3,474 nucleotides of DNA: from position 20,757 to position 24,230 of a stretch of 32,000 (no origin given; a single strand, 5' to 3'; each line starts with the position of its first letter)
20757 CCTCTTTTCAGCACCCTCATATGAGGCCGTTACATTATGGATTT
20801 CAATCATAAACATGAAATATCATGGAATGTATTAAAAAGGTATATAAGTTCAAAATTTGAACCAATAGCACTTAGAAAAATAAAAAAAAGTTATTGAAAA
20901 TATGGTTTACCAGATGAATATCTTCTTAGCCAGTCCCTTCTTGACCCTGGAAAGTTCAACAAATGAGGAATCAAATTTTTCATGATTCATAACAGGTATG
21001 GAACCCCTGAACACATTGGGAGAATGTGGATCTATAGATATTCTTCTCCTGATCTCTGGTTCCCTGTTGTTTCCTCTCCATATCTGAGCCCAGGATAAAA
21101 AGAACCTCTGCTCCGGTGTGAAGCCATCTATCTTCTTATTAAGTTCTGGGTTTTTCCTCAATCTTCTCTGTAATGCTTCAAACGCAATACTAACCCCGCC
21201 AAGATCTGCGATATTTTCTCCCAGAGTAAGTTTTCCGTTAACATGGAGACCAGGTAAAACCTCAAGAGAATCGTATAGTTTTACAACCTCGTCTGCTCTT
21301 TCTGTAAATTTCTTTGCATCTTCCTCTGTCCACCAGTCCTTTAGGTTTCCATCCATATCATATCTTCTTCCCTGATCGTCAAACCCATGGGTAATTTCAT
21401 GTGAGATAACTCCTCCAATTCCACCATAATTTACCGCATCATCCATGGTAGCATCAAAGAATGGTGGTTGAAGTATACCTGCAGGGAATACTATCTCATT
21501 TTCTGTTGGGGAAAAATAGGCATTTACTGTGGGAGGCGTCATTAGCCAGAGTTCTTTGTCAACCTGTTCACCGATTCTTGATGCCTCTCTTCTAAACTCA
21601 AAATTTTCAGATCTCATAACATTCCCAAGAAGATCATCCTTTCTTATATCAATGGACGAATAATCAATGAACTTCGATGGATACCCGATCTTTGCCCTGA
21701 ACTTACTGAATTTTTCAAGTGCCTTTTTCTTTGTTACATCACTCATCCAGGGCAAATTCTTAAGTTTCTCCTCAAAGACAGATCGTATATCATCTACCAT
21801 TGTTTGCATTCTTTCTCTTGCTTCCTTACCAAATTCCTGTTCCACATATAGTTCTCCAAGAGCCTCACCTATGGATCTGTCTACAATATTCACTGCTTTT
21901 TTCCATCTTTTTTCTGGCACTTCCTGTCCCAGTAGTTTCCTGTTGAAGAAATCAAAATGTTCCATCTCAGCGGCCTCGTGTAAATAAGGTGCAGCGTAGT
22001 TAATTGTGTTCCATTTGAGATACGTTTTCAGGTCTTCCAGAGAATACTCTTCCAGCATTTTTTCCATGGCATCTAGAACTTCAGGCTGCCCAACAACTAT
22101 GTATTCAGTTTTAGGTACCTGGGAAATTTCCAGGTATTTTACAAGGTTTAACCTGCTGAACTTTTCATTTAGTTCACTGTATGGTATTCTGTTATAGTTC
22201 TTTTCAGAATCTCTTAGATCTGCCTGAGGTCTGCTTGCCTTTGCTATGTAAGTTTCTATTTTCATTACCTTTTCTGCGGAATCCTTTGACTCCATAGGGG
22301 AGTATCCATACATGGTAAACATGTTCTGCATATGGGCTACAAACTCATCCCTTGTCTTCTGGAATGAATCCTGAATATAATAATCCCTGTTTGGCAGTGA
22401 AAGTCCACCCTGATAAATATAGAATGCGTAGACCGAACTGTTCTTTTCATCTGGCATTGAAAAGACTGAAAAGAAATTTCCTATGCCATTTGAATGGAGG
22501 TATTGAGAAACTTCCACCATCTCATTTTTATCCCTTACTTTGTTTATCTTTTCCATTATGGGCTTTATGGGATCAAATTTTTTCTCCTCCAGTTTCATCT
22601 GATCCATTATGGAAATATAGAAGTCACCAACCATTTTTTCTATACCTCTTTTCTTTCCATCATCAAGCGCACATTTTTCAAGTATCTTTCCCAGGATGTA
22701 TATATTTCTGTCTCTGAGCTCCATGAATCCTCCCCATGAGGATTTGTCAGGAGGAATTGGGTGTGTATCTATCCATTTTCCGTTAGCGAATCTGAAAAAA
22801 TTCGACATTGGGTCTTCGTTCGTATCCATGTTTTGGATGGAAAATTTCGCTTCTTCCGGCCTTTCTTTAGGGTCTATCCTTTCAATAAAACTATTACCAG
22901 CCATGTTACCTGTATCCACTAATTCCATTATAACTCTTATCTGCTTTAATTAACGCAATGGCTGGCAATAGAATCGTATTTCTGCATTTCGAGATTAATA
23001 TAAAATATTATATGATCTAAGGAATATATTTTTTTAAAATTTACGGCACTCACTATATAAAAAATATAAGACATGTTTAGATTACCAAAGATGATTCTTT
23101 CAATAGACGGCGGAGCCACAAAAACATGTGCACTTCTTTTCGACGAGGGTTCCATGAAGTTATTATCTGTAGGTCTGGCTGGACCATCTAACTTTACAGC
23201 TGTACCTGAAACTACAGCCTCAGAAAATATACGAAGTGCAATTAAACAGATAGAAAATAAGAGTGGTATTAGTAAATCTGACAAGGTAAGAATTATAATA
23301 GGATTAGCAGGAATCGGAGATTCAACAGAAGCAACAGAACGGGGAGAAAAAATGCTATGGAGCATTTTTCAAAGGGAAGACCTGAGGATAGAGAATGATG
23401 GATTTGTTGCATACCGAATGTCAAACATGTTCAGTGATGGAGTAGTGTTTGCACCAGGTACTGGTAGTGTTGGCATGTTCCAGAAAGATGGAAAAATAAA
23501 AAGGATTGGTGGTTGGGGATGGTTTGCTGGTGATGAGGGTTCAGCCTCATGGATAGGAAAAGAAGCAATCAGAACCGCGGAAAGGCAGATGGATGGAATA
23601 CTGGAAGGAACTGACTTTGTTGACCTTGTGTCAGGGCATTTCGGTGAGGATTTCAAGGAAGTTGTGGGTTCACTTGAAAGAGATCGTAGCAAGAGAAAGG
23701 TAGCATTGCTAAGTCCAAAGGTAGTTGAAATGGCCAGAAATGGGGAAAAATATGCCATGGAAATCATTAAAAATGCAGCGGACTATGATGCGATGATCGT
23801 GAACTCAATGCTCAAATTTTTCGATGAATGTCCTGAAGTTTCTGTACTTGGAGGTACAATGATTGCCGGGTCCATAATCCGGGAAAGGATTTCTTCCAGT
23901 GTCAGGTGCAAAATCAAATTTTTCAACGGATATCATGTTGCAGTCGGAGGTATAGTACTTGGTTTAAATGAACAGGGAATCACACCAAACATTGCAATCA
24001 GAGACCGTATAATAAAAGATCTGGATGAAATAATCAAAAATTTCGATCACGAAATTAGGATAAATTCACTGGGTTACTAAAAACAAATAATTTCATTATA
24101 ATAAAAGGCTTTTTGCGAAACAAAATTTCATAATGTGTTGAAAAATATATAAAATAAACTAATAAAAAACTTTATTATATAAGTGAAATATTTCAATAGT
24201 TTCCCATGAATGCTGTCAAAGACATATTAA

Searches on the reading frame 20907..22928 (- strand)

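Call 19: search_protein_families(library=pfam, proteins=[window:20907-22928:-])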
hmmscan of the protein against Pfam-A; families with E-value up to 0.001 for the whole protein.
window:20907-22928:- (673 aa): 2 families
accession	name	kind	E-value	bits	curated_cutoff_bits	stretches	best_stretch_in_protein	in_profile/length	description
PF05649.18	Peptidase_M13_N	-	1.1e-114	384.3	32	1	40-417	1-381/381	Peptidase family M13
PF01431.27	Peptidase_M13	-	1.1e-64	218.3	24.5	1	469-656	1-189/205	Peptidase family M13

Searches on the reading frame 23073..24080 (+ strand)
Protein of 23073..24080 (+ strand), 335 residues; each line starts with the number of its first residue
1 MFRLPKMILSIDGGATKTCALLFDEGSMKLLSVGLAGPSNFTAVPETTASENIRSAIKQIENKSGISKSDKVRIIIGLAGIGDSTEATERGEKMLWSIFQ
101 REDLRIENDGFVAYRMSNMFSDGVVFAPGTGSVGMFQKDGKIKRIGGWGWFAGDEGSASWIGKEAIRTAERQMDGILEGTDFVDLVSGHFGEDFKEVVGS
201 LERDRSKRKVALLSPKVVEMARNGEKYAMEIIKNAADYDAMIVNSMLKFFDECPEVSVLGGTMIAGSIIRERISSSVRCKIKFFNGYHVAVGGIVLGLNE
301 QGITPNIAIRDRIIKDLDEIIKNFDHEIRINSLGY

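Call 19: search_protein_families(library=pfam, proteins=[window:23073-24080:+])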
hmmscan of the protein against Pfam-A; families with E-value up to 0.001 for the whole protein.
window:23073-24080:+ (335 aa): 2 families
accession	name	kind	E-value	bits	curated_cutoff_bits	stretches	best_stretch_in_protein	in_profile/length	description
PF01869.26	BcrAD_BadFG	-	3.2e-43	148.7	31.5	1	11-292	3-266/271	BadF/BadG/BcrA/BcrD ATPase family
PF00480.26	ROK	-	0.00011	22.3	22.9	0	202-277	185-258/294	ROK family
